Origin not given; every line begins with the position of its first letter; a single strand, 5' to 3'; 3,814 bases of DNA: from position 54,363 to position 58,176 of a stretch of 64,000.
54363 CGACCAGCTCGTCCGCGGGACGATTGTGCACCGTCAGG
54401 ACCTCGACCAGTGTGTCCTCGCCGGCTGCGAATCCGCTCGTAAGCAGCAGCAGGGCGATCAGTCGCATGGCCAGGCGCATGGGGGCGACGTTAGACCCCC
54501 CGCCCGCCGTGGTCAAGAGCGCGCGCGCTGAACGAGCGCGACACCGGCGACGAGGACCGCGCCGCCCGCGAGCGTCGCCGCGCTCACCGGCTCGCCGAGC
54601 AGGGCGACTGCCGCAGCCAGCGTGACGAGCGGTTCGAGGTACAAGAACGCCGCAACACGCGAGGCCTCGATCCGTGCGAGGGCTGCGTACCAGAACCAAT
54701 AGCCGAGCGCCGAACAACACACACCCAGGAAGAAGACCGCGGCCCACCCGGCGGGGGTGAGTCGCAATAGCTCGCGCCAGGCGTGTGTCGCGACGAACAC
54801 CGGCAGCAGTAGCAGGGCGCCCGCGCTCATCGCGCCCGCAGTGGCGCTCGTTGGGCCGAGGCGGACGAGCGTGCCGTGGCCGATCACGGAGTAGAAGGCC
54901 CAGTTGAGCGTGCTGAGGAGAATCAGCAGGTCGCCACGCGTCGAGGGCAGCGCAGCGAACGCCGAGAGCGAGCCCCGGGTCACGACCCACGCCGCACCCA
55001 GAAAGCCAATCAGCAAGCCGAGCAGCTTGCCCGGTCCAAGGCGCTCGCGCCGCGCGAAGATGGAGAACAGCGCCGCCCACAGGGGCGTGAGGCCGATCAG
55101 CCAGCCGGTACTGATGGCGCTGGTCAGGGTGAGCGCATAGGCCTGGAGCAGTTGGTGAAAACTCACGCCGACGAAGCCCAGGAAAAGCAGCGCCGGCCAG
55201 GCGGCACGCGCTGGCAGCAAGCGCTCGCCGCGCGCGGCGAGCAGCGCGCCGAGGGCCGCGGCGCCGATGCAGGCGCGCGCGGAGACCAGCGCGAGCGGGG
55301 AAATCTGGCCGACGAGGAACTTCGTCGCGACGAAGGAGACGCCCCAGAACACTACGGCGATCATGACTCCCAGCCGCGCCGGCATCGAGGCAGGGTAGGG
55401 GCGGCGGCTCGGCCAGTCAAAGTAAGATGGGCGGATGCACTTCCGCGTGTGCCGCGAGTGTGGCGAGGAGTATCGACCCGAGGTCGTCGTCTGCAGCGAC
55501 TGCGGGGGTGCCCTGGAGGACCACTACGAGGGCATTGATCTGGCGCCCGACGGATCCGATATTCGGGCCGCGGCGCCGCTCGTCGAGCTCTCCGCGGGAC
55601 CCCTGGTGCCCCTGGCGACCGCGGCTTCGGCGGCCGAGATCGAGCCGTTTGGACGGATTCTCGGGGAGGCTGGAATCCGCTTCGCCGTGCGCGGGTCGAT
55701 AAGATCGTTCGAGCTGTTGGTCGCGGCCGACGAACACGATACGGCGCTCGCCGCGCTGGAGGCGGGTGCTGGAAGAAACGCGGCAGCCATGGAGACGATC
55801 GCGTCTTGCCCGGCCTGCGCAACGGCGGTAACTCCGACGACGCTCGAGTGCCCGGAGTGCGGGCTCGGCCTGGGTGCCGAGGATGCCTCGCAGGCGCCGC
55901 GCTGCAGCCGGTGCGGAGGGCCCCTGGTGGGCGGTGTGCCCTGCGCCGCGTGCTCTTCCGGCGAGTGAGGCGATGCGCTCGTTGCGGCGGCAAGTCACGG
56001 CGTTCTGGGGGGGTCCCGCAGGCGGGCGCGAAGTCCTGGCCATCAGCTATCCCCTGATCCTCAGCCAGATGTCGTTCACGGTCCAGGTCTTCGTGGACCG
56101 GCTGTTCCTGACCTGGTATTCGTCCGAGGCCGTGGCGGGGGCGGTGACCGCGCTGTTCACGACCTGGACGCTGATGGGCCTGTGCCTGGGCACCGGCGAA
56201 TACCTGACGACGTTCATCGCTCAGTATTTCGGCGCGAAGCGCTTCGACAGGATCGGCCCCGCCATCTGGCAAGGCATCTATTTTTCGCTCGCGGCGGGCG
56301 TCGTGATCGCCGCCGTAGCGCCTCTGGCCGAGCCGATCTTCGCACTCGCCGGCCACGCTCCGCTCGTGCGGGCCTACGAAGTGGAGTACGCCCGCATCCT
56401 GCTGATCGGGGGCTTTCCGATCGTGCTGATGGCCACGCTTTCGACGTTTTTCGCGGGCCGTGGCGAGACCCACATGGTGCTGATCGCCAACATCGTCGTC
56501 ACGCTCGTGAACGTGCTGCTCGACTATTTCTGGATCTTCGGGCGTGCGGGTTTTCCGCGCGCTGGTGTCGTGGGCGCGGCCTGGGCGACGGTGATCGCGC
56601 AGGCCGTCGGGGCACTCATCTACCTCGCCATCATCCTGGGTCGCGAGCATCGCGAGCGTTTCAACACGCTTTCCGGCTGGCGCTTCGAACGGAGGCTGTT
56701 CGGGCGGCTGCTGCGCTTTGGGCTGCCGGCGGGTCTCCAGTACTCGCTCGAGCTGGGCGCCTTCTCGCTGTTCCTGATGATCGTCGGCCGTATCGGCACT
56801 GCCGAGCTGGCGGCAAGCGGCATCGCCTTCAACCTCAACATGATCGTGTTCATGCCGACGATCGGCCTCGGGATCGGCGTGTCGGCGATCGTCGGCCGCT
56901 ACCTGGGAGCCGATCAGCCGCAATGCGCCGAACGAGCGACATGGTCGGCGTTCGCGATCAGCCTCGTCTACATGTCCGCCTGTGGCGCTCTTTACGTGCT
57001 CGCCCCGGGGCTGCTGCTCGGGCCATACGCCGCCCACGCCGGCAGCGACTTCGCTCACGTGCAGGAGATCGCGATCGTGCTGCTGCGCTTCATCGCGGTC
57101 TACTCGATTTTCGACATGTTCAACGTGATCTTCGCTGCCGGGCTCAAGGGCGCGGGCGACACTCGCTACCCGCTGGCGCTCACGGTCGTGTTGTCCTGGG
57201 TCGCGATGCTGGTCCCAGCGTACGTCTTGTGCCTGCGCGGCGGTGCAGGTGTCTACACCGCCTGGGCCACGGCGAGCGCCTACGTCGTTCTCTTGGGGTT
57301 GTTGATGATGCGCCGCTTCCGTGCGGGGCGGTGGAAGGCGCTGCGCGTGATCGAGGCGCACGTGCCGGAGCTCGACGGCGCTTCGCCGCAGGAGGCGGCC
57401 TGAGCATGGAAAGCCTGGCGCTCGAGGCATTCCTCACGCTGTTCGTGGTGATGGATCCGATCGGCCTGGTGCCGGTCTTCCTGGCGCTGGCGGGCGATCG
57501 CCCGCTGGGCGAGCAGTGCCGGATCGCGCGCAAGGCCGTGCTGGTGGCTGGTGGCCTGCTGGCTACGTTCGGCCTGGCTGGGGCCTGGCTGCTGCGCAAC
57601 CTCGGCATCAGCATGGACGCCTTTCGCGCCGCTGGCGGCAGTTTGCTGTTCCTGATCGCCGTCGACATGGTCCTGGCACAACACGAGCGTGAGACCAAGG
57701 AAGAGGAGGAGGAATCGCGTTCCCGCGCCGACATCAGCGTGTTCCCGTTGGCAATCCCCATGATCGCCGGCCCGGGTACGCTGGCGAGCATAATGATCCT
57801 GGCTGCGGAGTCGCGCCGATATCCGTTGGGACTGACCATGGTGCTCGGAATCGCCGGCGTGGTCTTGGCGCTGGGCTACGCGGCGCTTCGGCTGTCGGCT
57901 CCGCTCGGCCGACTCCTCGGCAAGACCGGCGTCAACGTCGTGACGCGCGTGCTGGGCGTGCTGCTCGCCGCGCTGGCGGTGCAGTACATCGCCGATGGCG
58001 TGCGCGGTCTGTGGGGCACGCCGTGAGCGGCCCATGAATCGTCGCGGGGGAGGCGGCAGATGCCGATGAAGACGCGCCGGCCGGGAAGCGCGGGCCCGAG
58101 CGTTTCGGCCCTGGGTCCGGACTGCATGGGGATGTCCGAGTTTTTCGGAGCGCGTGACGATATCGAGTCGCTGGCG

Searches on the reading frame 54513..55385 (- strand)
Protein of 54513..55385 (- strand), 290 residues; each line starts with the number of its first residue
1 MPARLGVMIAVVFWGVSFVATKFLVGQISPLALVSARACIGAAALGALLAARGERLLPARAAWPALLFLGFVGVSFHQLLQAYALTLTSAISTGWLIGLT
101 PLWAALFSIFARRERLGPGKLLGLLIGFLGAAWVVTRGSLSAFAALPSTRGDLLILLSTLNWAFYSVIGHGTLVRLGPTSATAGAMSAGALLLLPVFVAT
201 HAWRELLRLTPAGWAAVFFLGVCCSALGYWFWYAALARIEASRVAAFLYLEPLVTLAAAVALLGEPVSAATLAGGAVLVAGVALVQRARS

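Call 54: search_protein_families(library=pfam, max_evalue=0.00001, proteins=[window:54513-55385:-])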
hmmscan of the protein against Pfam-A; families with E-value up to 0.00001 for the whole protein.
window:54513-55385:- (290 aa): 1 family
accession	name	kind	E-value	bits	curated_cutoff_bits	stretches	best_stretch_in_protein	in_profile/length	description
PF00892.27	EamA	-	7.3e-46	156.2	28.2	2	150-285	2-133/135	EamA-like transporter family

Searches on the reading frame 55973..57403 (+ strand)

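Call 54: search_protein_families(library=pfam, max_evalue=0.00001, proteins=[window:55973-57403:+])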
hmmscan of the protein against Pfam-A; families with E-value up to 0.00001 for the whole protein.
window:55973-57403:+ (476 aa): 1 family
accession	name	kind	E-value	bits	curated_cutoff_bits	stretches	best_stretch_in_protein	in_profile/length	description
PF01554.23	MatE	-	9.2e-43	146.2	24.9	2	252-418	1-161/161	MatE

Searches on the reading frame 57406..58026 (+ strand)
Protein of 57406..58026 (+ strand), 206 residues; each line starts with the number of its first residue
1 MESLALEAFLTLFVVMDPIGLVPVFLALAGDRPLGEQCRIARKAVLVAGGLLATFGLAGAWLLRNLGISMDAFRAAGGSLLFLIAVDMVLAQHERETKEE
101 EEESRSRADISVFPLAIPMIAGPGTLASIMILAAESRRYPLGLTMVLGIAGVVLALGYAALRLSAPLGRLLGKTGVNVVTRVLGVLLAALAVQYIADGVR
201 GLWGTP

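Call 54: search_protein_families(library=pfam, max_evalue=0.00001, proteins=[window:57406-58026:+])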
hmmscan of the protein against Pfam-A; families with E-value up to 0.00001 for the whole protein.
window:57406-58026:+ (206 aa): 1 family
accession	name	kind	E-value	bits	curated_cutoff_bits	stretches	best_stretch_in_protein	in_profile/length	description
PF01914.23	MarC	-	3.6e-55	187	23.9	1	6-202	5-202/203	MarC family integral membrane protein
